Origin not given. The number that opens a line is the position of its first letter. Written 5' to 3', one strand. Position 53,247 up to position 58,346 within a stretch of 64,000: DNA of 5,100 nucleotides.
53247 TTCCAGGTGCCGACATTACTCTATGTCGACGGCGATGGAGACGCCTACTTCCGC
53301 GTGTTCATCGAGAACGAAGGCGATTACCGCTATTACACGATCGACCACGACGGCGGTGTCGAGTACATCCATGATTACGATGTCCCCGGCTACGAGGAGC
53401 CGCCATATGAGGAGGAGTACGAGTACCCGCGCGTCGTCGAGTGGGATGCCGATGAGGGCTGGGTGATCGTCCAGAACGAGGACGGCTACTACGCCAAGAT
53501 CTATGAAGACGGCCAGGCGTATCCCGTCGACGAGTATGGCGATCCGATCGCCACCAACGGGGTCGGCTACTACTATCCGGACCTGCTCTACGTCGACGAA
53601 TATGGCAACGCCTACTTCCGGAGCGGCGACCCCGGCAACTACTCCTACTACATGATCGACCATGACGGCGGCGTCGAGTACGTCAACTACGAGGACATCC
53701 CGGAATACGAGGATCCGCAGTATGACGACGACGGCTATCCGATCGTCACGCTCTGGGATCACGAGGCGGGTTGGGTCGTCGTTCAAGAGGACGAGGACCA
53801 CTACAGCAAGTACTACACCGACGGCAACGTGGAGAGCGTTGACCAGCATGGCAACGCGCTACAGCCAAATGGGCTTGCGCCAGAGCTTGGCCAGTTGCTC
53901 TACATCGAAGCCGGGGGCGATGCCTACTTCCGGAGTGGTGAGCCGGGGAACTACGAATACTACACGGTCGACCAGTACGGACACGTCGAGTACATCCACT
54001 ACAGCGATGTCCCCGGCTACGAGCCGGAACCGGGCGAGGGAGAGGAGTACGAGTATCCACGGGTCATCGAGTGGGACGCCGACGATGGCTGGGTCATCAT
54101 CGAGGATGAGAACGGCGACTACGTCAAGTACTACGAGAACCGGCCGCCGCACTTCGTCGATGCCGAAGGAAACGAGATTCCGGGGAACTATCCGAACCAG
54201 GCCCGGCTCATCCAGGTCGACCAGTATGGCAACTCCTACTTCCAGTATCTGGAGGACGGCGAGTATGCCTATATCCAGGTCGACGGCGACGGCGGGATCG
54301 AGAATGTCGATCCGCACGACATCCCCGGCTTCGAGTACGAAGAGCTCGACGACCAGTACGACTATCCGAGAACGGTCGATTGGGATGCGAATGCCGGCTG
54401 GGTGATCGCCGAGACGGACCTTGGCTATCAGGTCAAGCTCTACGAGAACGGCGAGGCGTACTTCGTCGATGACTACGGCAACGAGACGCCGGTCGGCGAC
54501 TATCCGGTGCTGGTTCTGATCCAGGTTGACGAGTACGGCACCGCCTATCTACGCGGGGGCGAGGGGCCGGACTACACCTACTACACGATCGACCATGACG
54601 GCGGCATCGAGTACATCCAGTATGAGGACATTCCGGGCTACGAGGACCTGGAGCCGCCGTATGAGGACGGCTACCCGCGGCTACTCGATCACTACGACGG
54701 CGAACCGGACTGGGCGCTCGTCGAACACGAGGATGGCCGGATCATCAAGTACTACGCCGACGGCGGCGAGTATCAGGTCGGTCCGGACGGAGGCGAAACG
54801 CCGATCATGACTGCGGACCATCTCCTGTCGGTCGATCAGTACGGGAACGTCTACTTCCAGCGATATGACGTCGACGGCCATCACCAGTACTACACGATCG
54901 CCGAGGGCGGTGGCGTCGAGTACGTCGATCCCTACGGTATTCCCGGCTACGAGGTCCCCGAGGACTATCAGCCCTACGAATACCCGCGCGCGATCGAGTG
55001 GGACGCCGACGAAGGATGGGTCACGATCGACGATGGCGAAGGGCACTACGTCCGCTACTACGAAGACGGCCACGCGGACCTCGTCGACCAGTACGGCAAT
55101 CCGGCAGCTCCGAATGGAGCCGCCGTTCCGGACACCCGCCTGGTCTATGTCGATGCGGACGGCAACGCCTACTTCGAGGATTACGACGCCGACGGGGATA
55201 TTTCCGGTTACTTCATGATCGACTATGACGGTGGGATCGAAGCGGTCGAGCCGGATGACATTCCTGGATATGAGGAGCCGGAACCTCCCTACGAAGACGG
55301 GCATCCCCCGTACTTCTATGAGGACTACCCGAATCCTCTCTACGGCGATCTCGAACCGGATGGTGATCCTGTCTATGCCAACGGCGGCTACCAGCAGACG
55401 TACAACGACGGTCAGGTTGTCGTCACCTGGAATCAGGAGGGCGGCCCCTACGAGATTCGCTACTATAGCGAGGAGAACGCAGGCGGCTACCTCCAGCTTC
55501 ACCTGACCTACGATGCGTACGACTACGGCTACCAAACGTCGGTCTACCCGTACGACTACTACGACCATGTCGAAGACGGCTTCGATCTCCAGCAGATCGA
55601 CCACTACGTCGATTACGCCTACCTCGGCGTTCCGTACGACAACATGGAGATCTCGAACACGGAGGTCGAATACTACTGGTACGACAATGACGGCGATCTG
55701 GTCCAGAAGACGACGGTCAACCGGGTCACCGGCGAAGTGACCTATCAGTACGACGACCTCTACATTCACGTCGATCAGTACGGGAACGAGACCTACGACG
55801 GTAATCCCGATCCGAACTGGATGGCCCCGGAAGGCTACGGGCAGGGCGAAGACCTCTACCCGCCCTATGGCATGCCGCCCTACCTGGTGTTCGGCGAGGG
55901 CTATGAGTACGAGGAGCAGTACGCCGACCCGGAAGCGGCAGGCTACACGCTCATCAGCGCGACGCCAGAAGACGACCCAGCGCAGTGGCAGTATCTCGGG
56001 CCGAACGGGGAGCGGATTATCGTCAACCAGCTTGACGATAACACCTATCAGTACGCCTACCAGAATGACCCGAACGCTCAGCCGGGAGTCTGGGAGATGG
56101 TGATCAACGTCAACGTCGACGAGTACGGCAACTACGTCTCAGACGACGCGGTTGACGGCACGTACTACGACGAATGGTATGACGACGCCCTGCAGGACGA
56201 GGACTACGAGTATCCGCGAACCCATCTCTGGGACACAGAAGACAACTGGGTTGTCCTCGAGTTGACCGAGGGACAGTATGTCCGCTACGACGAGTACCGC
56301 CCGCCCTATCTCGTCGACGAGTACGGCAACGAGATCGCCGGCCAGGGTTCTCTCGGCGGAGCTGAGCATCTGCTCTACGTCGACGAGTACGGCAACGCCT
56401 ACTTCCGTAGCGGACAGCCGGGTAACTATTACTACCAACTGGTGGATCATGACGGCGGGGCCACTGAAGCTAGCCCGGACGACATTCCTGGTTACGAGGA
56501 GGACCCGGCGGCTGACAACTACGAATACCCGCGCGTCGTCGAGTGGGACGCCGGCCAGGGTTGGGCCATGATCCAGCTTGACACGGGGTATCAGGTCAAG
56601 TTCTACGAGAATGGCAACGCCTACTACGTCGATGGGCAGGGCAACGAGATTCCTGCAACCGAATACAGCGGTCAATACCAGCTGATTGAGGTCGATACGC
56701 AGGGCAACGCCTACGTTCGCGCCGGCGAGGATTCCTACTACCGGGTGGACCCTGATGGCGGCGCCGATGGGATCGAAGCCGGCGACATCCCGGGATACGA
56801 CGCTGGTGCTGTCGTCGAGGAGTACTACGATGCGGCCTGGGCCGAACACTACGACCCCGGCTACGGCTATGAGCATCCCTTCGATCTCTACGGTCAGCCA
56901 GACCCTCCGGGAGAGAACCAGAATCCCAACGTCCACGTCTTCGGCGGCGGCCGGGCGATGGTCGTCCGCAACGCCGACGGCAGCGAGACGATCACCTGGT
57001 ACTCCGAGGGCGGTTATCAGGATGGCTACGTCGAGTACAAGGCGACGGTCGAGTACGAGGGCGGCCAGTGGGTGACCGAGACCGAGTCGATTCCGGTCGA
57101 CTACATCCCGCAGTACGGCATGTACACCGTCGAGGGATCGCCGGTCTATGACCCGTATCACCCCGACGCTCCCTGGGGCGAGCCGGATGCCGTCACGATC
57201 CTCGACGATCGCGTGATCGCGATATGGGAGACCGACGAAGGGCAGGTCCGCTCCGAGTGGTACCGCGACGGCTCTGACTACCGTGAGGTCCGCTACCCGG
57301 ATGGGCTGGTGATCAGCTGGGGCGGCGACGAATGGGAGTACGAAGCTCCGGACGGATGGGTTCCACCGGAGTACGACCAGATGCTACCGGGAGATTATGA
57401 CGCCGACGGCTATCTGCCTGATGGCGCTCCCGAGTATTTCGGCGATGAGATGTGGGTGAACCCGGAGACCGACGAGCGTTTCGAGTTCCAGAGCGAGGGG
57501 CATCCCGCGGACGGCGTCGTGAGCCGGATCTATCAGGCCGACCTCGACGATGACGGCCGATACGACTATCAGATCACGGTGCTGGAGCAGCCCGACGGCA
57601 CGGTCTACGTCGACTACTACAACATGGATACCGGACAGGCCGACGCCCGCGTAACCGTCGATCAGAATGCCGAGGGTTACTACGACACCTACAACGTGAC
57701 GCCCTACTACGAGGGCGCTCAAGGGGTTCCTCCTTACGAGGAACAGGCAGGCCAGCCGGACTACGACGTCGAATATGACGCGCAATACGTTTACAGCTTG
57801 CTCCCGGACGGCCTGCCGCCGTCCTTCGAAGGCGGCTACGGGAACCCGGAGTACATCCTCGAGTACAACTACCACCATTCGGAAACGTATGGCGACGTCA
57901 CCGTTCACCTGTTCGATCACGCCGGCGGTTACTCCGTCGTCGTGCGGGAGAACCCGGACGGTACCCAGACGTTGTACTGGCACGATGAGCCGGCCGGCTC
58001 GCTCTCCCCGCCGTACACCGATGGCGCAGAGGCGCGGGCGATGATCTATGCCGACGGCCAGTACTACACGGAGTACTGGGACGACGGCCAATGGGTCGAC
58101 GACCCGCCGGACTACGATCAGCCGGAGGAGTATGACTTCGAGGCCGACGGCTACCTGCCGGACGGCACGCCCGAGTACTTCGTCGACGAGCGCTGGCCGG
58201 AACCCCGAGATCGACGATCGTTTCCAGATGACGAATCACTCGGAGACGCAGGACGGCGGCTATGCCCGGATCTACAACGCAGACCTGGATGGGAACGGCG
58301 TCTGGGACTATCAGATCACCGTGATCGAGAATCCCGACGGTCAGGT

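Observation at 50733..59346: Hyper-acidic anchored surface-protein locus with a ~2,600-aa cysteine-free Tyr/Asp/Glu repeat giant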

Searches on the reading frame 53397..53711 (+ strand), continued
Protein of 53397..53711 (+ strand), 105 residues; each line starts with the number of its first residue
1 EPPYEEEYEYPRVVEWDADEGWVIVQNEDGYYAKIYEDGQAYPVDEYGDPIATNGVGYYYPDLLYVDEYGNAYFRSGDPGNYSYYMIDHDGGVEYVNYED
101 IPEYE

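Call 78: find_encoding_contigs(protein=P0153, flank=10000, max_places=2)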
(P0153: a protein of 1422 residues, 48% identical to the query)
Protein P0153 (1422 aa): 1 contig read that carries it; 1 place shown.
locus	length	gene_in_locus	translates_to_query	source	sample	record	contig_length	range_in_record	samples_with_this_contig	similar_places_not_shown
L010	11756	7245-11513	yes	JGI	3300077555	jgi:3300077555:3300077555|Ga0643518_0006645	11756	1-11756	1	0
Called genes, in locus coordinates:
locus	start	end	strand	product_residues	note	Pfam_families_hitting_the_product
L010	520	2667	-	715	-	PF00012:HSP70, PF06723:MreB_Mbl (faint), PF00012:HSP70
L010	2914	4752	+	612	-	PF00009:GTP_EFTU (faint), PF00350:Dynamin_N, PF01926:MMR_HSR1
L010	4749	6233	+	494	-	PF00350:Dynamin_N, PF01926:MMR_HSR1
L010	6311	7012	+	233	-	-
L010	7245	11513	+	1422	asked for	-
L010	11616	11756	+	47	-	?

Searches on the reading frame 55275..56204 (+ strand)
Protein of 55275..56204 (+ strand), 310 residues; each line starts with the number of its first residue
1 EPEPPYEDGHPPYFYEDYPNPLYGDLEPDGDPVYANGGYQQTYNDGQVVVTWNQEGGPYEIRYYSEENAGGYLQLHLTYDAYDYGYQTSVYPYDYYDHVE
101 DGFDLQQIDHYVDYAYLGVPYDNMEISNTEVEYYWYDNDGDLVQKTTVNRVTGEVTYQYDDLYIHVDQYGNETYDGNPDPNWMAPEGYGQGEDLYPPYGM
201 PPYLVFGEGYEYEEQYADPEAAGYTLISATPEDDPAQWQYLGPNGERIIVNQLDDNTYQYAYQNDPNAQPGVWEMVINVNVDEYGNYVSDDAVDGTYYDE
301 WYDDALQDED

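Call 52: find_related_loci(query=A4, collection=genome_contigs, flank=10000)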
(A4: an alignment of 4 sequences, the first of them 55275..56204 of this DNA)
Query A4 (310 aa) in genome_contigs; peptide patterns used: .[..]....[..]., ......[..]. (x = any residue, [..] = any of these).
24 stretches matched a pattern; 2 encode a relative of the query (tblastn E <= 1e-3); 2 distinct loci.
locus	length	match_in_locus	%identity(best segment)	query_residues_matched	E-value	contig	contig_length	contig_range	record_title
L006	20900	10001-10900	76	5-303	9e-144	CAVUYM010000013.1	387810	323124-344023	MAG: uncultured Chloroflexia bacterium isolate MFD05684.bin.2.37 genome assembly, contig: contig_32412, whole genome sho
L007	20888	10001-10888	76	3-302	1e-139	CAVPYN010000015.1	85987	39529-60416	MAG: uncultured Chloroflexia bacterium isolate MFD09964.bin.2.204 genome assembly, contig: contig_82950, whole genome sh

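Call 54: search_solved_structures(query=A4, max_evalue=1)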
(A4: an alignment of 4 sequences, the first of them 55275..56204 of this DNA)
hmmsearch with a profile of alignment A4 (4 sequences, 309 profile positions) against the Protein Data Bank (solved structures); distinct sequences matched with E-value up to 1: 0.

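Call 62: find_homologous_proteins(query=A4, max_evalue=0.001)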
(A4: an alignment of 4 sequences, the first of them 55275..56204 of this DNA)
Query A4 (4 sequences): 2787 candidates shared short words with the query, none scored E <= 0.001.

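Call 74: predict_structure(alignment_id=A5)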
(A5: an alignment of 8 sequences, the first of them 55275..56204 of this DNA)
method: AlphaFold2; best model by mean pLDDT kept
length: 310 residues; sequences in the alignment: 8
mean_pLDDT: 50.2   pTM: 0.34
mean pLDDT of the five models: 50.2, 48.9, 48.4, 45.9, 43.2
residues with pLDDT >= 90: 0; 70-90: 31; 50-70: 130; < 50: 149
segments of 3 or more residues with pLDDT < 50: 1-16, 34-38, 65-77, 81-111, 115-121, 168-170, 187-222, 269-271, 282-289, 294-310
pLDDT, mean of each block of 10 residues (from residue 1): 29 45 66 54 61 60 45 44 43 32 33 50 49 68 71 67 65 66 50 27 27 33 57 58 61 66 56 54 45 39 33
secondary structure, 60 per line:
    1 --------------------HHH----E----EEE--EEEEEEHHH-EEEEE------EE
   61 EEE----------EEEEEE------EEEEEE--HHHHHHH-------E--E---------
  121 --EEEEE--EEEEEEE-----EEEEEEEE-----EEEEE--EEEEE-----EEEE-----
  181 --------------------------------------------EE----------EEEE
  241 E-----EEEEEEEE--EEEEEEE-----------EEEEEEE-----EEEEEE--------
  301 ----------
elements in order: E33-35 E38-43 E48-52 E59-63 E74-79 E86-91 H94-100 E123-127 E130-136 E142-149 E155-159 E162-166 E172-175 E237-241 E247-254 E257-263 E275-281 E287-292

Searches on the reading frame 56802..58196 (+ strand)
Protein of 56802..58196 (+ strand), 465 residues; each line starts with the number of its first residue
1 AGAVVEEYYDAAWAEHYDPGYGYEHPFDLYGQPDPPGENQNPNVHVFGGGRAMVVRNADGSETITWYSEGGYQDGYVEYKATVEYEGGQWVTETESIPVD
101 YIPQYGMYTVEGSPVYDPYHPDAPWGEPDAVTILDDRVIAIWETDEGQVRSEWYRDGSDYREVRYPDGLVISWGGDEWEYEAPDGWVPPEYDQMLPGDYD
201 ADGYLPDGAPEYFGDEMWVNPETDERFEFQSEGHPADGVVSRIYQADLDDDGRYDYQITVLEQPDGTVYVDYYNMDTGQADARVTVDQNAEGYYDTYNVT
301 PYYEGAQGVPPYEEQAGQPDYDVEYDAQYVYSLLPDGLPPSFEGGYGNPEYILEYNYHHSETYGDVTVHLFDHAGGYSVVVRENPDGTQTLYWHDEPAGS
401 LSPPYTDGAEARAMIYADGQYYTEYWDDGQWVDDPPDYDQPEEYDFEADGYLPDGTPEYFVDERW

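Call 55: search_solved_structures(query=window:56802-58196:+, max_evalue=1)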
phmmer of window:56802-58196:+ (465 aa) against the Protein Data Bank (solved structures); distinct sequences matched with E-value up to 1: 0.
